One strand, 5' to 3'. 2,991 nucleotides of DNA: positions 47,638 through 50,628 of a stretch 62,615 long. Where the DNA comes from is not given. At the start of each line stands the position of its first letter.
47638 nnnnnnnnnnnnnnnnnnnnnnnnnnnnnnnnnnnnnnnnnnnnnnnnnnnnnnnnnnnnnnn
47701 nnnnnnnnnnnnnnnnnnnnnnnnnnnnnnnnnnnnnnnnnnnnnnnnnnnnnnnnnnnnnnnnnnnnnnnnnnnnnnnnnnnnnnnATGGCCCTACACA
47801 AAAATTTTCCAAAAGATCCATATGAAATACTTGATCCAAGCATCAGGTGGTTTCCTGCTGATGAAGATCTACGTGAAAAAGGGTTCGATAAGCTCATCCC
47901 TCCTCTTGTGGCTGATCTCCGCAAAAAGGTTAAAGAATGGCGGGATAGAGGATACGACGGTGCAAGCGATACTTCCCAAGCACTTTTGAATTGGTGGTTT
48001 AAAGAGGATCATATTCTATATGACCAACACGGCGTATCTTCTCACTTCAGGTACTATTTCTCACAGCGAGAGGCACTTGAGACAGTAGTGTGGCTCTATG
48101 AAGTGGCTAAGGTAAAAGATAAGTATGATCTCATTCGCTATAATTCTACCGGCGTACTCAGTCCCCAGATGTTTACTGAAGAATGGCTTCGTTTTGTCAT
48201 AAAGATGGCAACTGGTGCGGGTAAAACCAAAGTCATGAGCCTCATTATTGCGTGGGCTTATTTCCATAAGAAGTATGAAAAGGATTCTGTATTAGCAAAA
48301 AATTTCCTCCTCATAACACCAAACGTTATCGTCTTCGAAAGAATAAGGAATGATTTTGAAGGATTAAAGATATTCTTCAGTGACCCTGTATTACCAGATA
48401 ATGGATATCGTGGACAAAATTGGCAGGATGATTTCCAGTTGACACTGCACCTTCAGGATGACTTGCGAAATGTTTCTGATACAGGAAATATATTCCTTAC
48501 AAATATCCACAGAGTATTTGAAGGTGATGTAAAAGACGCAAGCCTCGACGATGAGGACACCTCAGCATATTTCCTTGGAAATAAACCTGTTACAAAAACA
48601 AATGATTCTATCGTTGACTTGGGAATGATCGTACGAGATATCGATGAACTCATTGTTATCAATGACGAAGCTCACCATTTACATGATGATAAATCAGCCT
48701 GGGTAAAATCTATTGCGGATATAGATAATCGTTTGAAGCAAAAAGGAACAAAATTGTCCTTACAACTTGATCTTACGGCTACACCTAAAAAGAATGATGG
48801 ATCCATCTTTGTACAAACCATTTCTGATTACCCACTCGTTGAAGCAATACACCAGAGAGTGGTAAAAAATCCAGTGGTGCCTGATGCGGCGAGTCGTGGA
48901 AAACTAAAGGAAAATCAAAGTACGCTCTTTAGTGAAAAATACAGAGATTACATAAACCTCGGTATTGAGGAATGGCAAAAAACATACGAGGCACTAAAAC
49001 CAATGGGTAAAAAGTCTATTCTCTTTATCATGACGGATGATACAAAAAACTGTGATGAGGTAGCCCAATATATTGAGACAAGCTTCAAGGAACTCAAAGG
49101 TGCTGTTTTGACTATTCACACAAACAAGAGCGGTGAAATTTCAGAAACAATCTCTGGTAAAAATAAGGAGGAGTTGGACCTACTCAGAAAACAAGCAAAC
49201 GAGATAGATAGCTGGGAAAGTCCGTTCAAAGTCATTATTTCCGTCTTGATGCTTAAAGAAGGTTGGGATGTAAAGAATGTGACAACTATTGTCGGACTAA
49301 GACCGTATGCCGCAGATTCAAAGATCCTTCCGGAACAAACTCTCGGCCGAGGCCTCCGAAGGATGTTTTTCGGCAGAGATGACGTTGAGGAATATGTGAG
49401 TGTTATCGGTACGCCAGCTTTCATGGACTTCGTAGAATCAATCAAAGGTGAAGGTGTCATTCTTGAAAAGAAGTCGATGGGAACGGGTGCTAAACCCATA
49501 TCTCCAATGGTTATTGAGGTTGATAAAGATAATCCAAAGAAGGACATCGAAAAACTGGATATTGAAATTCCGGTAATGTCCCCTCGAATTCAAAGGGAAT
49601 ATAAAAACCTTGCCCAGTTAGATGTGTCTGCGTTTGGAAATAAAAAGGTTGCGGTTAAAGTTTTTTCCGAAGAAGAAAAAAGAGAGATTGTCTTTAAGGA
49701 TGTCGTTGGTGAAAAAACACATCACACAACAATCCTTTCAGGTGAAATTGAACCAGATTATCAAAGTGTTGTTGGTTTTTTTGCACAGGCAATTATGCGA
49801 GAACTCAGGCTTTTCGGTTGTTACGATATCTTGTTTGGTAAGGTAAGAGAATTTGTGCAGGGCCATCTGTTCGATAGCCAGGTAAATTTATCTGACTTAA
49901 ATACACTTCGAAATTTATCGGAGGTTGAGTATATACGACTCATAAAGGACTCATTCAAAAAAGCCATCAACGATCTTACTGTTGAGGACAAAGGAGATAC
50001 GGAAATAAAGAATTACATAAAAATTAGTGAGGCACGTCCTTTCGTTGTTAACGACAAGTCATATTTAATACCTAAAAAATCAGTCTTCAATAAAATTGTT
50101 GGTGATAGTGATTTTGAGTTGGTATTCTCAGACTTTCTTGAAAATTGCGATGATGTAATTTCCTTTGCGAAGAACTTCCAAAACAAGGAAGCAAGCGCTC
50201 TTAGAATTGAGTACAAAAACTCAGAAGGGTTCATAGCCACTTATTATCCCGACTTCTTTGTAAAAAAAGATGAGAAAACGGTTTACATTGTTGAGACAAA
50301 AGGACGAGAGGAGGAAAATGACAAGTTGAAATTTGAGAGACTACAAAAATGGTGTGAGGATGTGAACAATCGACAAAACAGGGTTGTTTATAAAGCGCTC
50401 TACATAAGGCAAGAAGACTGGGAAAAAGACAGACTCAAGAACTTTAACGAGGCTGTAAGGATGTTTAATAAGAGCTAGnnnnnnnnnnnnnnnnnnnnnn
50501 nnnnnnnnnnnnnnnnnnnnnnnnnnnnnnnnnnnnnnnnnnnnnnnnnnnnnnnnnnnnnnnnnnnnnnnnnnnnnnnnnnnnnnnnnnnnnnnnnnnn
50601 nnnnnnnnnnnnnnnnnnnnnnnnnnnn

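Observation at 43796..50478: OLD-family (ABC ATPase + Toprim) gene translationally wedged between Type III mod and res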

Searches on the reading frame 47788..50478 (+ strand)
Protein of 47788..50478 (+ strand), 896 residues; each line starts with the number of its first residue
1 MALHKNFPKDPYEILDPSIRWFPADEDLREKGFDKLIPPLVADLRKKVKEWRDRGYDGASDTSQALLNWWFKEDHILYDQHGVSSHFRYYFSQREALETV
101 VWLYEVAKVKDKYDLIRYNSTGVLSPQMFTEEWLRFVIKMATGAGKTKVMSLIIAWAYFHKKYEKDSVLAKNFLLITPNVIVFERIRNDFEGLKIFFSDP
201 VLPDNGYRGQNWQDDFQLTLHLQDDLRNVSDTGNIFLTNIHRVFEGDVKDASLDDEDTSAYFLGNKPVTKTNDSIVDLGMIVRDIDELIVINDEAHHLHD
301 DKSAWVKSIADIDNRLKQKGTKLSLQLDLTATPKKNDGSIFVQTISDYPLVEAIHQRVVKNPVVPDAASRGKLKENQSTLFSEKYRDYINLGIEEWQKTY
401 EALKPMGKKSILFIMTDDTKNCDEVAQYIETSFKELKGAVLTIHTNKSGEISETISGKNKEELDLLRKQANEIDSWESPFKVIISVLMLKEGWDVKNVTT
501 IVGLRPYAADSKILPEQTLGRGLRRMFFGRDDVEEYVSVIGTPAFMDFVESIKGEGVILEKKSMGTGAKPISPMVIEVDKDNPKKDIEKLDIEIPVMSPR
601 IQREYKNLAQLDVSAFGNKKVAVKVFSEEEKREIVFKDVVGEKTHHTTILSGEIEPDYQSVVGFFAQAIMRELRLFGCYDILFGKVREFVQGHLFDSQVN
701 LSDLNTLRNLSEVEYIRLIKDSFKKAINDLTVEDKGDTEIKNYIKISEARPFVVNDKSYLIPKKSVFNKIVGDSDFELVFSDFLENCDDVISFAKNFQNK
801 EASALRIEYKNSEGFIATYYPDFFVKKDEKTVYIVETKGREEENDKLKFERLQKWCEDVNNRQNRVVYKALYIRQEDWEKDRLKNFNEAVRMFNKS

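Call 6: search_protein_families(library=pfam, proteins=[window:47788-50478:+], max_evalue=0.01)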
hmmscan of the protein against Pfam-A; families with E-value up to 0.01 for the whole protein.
window:47788-50478:+ (896 aa): 3 families
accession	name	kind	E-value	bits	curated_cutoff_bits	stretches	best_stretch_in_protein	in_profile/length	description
PF04851.21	ResIII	-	4.3e-17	62.9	22.5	1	93-334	8-163/164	Type III restriction enzyme, res subunit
PF19778.5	RE_endonuc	-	0.0016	18.7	23.4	1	763-852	1-85/108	Endonuclease domain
PF00270.35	DEAD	-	0.0036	17.5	26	0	136-196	17-71/167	DEAD/DEAH box helicase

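Call 8: search_protein_families(library=padloc, proteins=[window:47788-50478:+], max_evalue=0.01)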
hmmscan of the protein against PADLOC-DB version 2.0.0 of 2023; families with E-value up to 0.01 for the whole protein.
window:47788-50478:+ (896 aa): 3 families
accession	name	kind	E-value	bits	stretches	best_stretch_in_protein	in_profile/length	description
PDLC03648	REase_III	-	1.3e-20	71.2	1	281-556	127-387/871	Type III restriction enzyme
PDLC03647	REase_III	-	1.8e-09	34.3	1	456-525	481-550/989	Type III restriction enzyme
PDLC03659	mREase_IV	-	0.00044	16.2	1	476-526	506-554/945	Type IV methyl-directed restriction enzyme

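Call 9: search_protein_families(library=ncbifam, proteins=[window:47788-50478:+], max_evalue=0.01)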
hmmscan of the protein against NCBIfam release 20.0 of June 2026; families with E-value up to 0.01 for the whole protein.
window:47788-50478:+ (896 aa): 1 family
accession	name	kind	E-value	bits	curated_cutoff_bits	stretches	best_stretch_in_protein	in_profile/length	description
NF046055.1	restr_BPTD_3080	equivalog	5.1e-82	276.2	800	2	39-369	69-396/970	BPTD_3080 family restriction endonuclease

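Call 39: find_related_loci(query=window:47788-50478:+, collection=metagenome_contigs, flank=7000)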
Query window:47788-50478:+ (896 aa) in metagenome_contigs; peptide patterns used: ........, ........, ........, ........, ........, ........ (x = any residue, [..] = any of these).
600 stretches matched a pattern (row limit reached: there are more); 572 encode a relative of the query (tblastn E <= 1e-3); the best 80 are kept; 80 distinct loci.
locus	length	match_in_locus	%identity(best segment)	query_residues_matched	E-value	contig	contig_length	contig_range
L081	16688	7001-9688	93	1-895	0e+0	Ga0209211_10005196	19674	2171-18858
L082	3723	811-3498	92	1-895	0e+0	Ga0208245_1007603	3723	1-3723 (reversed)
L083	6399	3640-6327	91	1-895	0e+0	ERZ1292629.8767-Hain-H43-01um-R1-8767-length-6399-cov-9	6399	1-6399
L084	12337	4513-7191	90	1-893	0e+0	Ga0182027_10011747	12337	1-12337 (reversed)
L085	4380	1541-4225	90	1-893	0e+0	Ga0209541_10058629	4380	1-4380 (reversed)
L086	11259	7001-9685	89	1-895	0e+0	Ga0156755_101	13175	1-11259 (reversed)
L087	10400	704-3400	88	1-896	0e+0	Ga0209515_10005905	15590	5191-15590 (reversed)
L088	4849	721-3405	88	1-895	0e+0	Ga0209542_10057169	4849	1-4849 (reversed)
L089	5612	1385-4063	89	1-893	0e+0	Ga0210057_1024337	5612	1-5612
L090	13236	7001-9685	88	1-895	0e+0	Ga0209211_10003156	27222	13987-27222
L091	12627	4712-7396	88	1-895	0e+0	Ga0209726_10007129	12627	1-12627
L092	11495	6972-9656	88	1-894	0e+0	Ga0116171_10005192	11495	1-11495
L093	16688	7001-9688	87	1-895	0e+0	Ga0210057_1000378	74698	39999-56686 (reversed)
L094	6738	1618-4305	87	1-895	0e+0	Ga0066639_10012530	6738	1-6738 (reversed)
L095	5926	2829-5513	86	1-895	0e+0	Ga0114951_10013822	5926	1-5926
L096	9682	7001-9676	86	1-892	0e+0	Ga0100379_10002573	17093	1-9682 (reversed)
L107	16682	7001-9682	81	1-895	0e+0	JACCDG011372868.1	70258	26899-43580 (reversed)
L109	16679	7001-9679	84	1-893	0e+0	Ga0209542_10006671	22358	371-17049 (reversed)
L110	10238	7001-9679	81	1-893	0e+0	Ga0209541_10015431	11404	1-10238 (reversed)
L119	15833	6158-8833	71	1-895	0e+0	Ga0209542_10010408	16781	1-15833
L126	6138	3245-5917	69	1-895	0e+0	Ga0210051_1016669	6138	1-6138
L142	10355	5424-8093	69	1-893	0e+0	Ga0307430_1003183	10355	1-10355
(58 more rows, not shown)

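Call 43: search_protein_families(library=pfam, proteins=[L084:3626-4507:+, L110:5903-6115:+, L092:5419-6858:+, L094:817-1443:+, L142:4408-5289:+, L089:459-1379:+, L096:5802-6998:+, L109:5274-6995:+, L119:4245-6155:+, L126:885-2243:+], max_evalue=0.001)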
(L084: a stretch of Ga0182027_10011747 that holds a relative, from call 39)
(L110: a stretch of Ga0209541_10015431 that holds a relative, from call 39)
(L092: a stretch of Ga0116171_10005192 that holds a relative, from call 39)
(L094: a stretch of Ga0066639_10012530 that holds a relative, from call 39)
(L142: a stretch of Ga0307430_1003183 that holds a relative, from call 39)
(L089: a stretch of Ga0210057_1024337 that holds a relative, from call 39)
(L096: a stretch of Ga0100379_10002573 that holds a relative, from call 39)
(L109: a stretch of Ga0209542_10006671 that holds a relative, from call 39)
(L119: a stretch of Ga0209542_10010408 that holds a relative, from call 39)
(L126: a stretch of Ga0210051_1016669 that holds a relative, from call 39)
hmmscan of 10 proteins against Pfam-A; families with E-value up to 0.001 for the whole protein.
L084:3626-4507:+ (293 aa): 1 family
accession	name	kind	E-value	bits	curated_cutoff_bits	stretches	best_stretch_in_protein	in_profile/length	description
PF01936.24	NYN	-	6.7e-16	59.6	24.2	1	169-227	71-126/145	NYN domain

L110:5903-6115:+ (70 aa): 1 family
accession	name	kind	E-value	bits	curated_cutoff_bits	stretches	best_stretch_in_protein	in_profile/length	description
PF13619.11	KTSC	-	2.2e-22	79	25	1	7-64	1-58/58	KTSC domain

L092:5419-6858:+ (479 aa): 2 families
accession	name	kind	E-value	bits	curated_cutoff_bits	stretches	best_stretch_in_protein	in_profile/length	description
PF04326.19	SLFN_AlbA_2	-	3.5e-19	69.9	25.3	1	19-137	1-114/118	Schlafen, AlbA_2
PF13749.12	HATPase_c_4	-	1.4e-18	67.1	26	1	317-401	1-89/89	Putative ATP-dependent DNA helicase recG C-terminal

L094:817-1443:+ (208 aa): 1 family
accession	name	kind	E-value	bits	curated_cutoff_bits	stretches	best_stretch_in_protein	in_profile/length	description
PF12686.12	DUF3800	-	3.2e-17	64.1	21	1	2-182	1-149/149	Protein of unknown function (DUF3800)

L142:4408-5289:+ (293 aa): 1 family
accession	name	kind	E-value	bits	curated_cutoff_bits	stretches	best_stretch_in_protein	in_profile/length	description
PF02498.22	Bro-N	-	2.6e-07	31.6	25.6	1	28-122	2-91/96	BRO family, N-terminal domain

L089:459-1379:+ (306 aa): 0 families

L096:5802-6998:+ (398 aa): 1 family
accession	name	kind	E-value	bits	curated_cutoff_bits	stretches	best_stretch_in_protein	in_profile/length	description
PF02661.23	Fic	-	3.6e-14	53.8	24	1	119-223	2-93/93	Fic/DOC family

L109:5274-6995:+ (573 aa): 6 families
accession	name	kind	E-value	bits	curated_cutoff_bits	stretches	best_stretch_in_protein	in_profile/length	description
PF13175.12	AAA_15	-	1.7e-22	81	32.1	2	7-128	3-133/374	AAA ATPase domain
PF13304.12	AAA_21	-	3.8e-16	60.5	27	1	32-326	4-304/304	AAA domain, putative AbiEii toxin, Type IV TA system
PF13476.12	AAA_23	-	5.6e-11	43.9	27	1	9-199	1-171/201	AAA domain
PF02463.25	SMC_N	-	5.6e-09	36.2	40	1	7-323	2-200/220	RecF/RecN/SMC N terminal domain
PF13555.12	AAA_29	-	0.00019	21.6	27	0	7-48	1-43/61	P-loop containing region of AAA domain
PF11398.14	DUF2813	-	0.00091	19.1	21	0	6-330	2-330/372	Protein of unknown function (DUF2813)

L119:4245-6155:+ (636 aa): 3 families
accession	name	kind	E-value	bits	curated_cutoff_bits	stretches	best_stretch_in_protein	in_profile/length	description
PF01935.23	DUF87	-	1.8e-13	51.5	23.2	1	155-292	1-124/220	Helicase HerA, central domain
PF01580.24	FtsK_SpoIIIE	-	0.00015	21.7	24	0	164-195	26-57/221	FtsK/SpoIIIE family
PF04851.21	ResIII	-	0.00044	20.7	22.5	0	435-508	84-145/164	Type III restriction enzyme, res subunit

L126:885-2243:+ (452 aa): 0 families

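Call 65: search_protein_families(library=padloc, proteins=[L109:5274-6995:+, L084:3626-4507:+, L092:5419-6858:+, L119:4245-6155:+, L119:3251-4267:+, L089:459-1379:+, L126:885-2243:+, L107:6009-6989:+, L083:2124-3599:+], max_evalue=0.001)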
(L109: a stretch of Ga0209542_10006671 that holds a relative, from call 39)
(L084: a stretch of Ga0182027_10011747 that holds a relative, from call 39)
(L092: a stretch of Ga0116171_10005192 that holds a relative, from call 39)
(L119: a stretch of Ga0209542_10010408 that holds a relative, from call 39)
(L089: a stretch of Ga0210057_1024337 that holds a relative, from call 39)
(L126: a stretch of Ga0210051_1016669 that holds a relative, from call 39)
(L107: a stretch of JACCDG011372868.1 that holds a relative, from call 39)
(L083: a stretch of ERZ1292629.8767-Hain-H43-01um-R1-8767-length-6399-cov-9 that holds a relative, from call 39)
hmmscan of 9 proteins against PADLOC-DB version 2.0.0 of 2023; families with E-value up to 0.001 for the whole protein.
L109:5274-6995:+ (573 aa): 97 families (the best 25 are shown)
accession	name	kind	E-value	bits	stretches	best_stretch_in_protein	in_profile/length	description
PDLC02358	Old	-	1e-23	82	1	4-328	1-332/578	Old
PDLC02979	AriA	-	3.2e-22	77.8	1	7-324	3-372/373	-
PDLC00091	GajA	-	1.2e-19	68.6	2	7-201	3-199/627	AAA ATPase domain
PDLC03878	NsnB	-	6.4e-19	66.9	1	7-335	2-291/345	-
PDLC02980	AriA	-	8.8e-19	66.6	1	32-326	4-304/304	-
PDLC00067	GajA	-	1.7e-18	64.5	2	220-534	241-553/604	AAA ATPase domain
PDLC02335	AbiLi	-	2.7e-17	60.8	1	4-338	47-250/326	AbiLi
PDLC00083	GajA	-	1e-16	58.5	1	7-329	3-343/639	AAA ATPase domain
PDLC00096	GajA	-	2.3e-16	57.6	1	7-330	3-342/630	AAA ATPase domain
PDLC04180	HEC-01A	-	4.1e-16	57.1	2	7-52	3-47/382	-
PDLC00081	GajA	-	1.3e-15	55.1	1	7-326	3-326/574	AAA ATPase domain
PDLC02915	ATPase-Toprim_I-B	-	1.5e-15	55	1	7-328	3-302/623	-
PDLC02981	AriAB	-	5.4e-15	53.1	2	7-66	3-62/694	-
PDLC00066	GajA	-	6.1e-15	52.8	1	7-324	3-320/567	AAA ATPase domain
PDLC00090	GajA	-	6.6e-15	52.8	1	7-341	3-378/659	AAA ATPase domain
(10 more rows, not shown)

L084:3626-4507:+ (293 aa): 2 families
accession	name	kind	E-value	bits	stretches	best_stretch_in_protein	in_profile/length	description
PDLC01154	NYN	-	0.00022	18.7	1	179-226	232-279/310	"LabA-like protein, NYN family nuclease"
PDLC04163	HEC-09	-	0.00035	18.3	1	179-231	107-163/203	-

L092:5419-6858:+ (479 aa): 3 families
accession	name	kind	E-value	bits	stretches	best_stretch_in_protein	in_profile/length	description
PDLC02402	Aga_SIR2-PNTD1-PNTD2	-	1.1e-09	35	1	180-336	333-482/876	Class I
PDLC05032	PDC-S50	-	1.4e-09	35.6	1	1-70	1-67/387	-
PDLC02418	Aga_SIR2-Kinase-PNTD1-PNTD2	-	2.7e-05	20.5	1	269-336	291-360/756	Class I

L119:4245-6155:+ (636 aa): 15 families
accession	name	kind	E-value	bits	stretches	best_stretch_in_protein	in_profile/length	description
PDLC04097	HerA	-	7.6e-175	581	1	22-630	7-614/618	-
PDLC04102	HerA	-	4.8e-68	228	2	421-631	436-641/654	-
PDLC04105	HerA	-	2.6e-61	205.9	2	399-631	330-557/576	-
PDLC04103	HerA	-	2.3e-48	162.9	1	18-629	11-576/579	-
PDLC04106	HerA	-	4e-43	145.9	2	369-629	397-648/667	-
PDLC04098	HerA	-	1.1e-42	144.5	2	454-631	488-670/686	-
PDLC02185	HerA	-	2.2e-38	130.4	1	20-629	4-581/585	-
PDLC04100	HerA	-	1.1e-33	114.8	2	480-629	431-574/580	-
PDLC02188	HerA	-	4.8e-28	96.3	1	99-629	67-562/578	-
PDLC04104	HerA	-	1.3e-24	84.6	1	471-632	201-359/379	-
PDLC01055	HerA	-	2.9e-17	60.7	2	441-608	373-525/532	Type III coevolved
PDLC04140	mad8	-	4.3e-17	60.6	1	178-609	28-301/314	mads_8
PDLC04101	HerA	-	1e-13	48.8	1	16-229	7-212/400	-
PDLC04099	HerA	-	9.7e-13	45.9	1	22-227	11-211/214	-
PDLC04107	HerA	-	3.4e-11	40.7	1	22-263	13-248/306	-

L119:3251-4267:+ (338 aa): 26 families (the best 25 are shown)
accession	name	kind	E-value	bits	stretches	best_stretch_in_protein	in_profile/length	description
PDLC04089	SIR2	-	7.5e-49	164.8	1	4-316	6-303/336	-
PDLC04080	SIR2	-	1.6e-47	160.3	1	6-308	14-327/347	-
PDLC04084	SIR2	-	2.5e-39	133.7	1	30-333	109-396/414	-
PDLC04093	SIR2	-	4.7e-29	99.5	1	31-309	86-332/395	-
PDLC02186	SIR2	-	1.7e-25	88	1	28-294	88-346/412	-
PDLC04079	SIR2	-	4.2e-25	86.2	1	43-282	128-357/430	-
PDLC04090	SIR2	-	2.3e-24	84.4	1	45-313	133-381/426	-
PDLC04076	SIR2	-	1.8e-22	78.1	1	44-295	105-346/406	-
PDLC04094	SIR2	-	1e-21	75.7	1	76-307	124-321/399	-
PDLC04081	SIR2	-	1.3e-19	68.6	1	95-273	125-289/345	-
PDLC04088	SIR2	-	2.2e-19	67.9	1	101-286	166-331/390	-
PDLC04087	SIR2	-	5.4e-19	66.2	1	91-318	115-322/343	-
PDLC04075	SIR2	-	3.7e-16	56.9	1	84-291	166-356/414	-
PDLC04083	SIR2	-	6.6e-15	52.8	1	62-303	89-323/371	-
PDLC04092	SIR2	-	3.6e-14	50.8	1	41-310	54-284/318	-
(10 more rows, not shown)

L089:459-1379:+ (306 aa): 2 families
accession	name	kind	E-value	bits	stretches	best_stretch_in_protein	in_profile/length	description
PDLC04869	PDC-S05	-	2.5e-25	87.3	1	155-296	166-300/306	-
PDLC04879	PDC-S05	-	2.2e-21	74.6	1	156-287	154-277/285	-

L126:885-2243:+ (452 aa): 2 families
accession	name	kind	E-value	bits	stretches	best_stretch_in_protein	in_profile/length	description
PDLC01870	CARF3--CARF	-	0.00016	19.6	1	353-393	130-170/228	-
PDLC04984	PDC-S27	-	0.00082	16.3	0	32-70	3-41/474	-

L107:6009-6989:+ (326 aa): 0 families

L083:2124-3599:+ (491 aa): 3 families
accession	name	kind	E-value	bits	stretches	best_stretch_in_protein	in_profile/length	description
PDLC02394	pAgo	-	2.5e-27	93.1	1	31-387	57-424/1121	-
PDLC02402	Aga_SIR2-PNTD1-PNTD2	-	1.7e-10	37.7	1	195-329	361-482/876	Class I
PDLC02418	Aga_SIR2-Kinase-PNTD1-PNTD2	-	1.7e-07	27.9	1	198-330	222-361/756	Class I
